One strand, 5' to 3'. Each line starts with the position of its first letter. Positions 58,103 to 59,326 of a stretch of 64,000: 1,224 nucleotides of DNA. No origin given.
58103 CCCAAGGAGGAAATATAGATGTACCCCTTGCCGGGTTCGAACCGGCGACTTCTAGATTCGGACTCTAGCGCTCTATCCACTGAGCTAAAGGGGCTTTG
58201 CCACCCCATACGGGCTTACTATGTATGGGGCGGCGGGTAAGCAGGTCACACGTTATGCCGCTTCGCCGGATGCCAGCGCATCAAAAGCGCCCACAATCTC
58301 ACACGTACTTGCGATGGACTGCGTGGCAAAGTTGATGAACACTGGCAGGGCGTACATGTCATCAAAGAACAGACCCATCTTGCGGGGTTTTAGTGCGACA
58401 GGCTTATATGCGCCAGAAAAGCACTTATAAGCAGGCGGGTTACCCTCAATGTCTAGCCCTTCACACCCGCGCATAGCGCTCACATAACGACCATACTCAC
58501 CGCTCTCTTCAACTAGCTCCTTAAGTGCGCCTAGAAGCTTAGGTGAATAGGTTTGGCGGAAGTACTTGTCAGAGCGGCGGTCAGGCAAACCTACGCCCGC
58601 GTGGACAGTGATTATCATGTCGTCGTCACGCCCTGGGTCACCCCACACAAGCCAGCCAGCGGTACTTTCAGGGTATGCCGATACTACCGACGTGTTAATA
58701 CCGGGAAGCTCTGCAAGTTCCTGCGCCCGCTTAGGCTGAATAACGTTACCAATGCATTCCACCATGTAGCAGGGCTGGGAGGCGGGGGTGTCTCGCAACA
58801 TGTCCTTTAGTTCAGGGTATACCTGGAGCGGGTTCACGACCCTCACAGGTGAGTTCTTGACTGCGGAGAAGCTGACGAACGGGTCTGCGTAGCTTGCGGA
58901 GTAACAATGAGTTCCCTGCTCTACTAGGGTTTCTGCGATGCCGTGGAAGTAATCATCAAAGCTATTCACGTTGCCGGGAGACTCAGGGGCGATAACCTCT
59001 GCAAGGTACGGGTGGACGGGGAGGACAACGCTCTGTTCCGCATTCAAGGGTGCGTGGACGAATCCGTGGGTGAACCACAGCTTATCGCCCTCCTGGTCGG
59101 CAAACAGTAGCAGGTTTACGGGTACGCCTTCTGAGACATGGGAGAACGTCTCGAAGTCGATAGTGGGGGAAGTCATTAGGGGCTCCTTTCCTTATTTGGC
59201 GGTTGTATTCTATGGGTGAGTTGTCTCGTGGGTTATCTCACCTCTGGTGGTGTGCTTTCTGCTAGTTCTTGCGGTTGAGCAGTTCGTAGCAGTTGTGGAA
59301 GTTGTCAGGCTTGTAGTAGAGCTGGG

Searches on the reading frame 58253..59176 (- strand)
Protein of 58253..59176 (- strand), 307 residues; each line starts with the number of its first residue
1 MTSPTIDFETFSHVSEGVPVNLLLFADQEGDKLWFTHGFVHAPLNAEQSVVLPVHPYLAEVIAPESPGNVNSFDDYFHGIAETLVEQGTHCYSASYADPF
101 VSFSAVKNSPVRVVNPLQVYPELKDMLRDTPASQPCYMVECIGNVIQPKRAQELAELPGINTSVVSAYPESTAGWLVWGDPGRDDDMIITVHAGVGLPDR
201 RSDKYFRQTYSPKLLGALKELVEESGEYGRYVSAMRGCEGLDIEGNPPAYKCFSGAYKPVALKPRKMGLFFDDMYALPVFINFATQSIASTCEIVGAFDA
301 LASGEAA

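Call 60: find_encoding_contigs(protein=window:58253-59176:-, flank=10000, max_places=1)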
Protein window:58253-59176:- (307 aa): 6 contigs read that carry it; 1 place shown.
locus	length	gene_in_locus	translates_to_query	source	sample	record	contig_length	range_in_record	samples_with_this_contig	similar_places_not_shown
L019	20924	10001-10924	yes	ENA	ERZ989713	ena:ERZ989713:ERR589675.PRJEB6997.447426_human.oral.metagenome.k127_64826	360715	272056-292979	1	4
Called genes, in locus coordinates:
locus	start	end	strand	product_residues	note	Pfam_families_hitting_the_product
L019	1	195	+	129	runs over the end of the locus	-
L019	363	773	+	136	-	-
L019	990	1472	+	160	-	PF24240:DUF7448 (weak)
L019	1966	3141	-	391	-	-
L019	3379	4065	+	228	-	-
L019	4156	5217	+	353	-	-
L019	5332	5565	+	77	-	-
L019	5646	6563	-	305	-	-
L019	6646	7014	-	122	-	-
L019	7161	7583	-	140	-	-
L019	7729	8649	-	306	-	-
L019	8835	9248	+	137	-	-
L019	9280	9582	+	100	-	-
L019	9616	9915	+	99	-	-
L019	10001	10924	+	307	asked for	-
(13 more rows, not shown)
